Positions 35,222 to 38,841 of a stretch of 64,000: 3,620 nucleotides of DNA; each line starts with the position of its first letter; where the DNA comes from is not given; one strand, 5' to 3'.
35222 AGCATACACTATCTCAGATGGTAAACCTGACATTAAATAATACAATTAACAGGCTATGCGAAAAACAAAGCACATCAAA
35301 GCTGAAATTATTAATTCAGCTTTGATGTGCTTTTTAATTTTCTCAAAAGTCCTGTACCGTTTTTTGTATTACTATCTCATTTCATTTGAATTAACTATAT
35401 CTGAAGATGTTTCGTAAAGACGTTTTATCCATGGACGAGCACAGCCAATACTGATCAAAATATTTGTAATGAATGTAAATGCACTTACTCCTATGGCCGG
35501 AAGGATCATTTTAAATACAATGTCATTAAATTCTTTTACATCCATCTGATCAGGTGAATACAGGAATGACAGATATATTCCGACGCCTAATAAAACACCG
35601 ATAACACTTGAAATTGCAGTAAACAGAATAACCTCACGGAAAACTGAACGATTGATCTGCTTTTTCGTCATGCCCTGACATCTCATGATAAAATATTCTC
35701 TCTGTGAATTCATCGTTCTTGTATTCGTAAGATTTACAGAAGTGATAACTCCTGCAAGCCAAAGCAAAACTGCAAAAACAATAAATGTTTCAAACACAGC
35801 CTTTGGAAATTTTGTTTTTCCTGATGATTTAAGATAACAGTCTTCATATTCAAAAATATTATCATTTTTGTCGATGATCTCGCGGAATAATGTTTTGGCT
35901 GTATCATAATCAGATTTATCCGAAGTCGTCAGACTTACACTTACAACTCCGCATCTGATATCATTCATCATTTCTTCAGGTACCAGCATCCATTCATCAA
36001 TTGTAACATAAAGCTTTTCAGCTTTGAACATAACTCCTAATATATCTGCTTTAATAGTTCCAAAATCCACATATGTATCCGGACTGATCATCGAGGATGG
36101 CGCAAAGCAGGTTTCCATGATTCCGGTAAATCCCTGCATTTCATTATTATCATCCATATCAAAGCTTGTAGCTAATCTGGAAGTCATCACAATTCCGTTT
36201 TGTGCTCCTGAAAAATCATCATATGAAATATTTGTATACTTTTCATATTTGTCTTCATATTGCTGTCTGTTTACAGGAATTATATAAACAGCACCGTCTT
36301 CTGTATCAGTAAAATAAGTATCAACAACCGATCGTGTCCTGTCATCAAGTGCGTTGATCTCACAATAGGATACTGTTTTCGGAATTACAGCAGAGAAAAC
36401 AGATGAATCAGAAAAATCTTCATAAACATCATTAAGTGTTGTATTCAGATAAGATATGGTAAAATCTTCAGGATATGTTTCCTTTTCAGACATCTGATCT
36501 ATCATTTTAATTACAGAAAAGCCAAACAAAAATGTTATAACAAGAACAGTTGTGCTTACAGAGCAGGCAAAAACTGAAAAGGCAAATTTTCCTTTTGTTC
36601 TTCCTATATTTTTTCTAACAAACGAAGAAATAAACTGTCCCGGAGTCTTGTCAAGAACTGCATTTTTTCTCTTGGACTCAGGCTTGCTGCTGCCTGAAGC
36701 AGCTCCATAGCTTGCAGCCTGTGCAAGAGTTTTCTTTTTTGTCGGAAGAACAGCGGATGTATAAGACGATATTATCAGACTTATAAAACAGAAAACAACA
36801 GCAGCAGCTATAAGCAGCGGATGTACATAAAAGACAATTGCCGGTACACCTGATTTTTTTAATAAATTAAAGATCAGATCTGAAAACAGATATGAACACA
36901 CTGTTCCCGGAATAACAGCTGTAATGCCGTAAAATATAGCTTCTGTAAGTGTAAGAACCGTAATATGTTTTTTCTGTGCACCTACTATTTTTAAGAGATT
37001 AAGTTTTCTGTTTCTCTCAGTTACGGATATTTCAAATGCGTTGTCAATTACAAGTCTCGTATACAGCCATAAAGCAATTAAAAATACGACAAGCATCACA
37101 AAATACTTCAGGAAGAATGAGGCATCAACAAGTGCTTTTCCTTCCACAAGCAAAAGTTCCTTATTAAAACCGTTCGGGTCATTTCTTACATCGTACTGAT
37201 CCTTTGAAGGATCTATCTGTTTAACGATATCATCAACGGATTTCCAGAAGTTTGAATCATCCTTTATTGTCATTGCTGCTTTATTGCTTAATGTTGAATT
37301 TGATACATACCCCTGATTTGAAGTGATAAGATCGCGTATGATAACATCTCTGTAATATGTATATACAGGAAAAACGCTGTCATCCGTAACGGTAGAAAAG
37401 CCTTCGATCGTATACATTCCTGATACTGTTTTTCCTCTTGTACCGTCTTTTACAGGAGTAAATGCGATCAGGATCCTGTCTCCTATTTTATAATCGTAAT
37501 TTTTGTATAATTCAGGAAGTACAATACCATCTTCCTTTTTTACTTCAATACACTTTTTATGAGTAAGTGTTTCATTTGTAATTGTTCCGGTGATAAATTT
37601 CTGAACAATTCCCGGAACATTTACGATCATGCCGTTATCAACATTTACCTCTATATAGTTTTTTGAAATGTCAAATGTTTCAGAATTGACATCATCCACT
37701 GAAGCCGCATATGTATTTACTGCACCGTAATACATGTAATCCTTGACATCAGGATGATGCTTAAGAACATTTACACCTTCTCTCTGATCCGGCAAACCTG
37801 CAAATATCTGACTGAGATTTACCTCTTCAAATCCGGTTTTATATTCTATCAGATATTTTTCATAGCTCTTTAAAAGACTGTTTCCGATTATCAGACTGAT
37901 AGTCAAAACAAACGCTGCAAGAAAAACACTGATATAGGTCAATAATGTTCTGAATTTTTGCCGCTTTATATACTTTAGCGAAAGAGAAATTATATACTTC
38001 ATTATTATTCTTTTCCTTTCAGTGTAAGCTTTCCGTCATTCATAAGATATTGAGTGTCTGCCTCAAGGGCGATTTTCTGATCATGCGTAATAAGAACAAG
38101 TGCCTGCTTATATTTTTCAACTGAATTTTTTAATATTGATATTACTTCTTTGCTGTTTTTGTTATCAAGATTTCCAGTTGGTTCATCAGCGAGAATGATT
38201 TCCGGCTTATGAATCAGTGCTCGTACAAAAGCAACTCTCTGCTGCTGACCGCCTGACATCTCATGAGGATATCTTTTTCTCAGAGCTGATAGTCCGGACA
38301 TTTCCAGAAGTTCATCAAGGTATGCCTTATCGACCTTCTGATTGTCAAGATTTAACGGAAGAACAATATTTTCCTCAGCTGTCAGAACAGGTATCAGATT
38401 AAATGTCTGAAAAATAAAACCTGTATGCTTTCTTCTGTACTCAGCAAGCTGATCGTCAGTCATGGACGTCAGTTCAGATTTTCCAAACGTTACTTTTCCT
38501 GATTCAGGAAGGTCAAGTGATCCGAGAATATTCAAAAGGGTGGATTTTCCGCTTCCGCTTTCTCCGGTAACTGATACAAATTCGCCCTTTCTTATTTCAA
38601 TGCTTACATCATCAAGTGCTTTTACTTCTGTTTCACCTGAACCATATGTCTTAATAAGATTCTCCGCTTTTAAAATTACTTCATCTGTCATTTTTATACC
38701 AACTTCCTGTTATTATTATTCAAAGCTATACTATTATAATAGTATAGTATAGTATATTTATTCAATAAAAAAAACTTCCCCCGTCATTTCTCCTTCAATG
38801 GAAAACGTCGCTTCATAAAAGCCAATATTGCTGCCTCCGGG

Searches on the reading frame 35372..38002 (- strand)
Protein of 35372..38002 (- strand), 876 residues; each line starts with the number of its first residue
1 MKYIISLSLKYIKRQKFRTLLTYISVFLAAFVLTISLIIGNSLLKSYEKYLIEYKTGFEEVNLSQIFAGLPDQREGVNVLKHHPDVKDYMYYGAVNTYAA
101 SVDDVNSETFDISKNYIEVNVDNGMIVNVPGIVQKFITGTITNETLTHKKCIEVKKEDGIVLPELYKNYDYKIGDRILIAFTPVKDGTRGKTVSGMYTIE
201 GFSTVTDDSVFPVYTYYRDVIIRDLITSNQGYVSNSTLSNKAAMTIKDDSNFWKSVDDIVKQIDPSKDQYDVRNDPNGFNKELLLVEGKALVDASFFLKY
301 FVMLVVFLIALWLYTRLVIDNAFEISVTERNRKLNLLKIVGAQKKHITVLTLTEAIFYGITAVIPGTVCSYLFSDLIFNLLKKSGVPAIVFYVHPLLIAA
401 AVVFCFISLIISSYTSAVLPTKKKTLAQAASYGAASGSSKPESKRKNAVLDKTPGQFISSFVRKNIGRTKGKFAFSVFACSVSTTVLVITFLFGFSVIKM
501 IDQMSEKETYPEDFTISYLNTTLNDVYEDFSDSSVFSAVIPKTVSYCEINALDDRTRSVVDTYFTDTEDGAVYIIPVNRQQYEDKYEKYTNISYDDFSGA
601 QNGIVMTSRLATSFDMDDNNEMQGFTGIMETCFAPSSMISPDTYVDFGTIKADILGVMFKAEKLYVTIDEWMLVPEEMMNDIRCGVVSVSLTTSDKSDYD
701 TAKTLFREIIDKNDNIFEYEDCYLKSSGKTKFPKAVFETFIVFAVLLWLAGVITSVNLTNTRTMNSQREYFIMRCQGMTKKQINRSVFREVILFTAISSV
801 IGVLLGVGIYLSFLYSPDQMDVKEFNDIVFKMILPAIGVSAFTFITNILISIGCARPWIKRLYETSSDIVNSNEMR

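Call 12: search_protein_families(library=pfam, proteins=[window:35372-38002:-], max_evalue=0.00001)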
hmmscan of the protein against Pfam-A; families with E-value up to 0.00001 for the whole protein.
window:35372-38002:- (876 aa): 1 family
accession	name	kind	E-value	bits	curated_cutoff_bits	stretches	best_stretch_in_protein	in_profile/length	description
PF02687.27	FtsX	-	8.4e-24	84.4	25.5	2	741-854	1-103/120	FtsX-like permease C-terminal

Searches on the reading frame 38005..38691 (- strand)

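Call 71: search_protein_families(library=pfam, proteins=[window:38005-38691:-], max_evalue=0.0001)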
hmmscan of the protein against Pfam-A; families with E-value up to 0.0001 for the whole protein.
window:38005-38691:- (228 aa): 4 families
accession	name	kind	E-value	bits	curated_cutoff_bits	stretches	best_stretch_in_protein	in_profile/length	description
PF00005.33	ABC_tran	-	1.1e-32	114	25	1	26-172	1-136/137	ABC transporter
PF02463.25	SMC_N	-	2.6e-08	34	40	1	30-216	19-210/220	RecF/RecN/SMC N terminal domain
PF13555.12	AAA_29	-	2.8e-05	24.2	27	1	27-68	13-53/61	P-loop containing region of AAA domain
PF13304.12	AAA_21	-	6.4e-05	23.6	27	0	39-59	2-22/304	AAA domain, putative AbiEii toxin, Type IV TA system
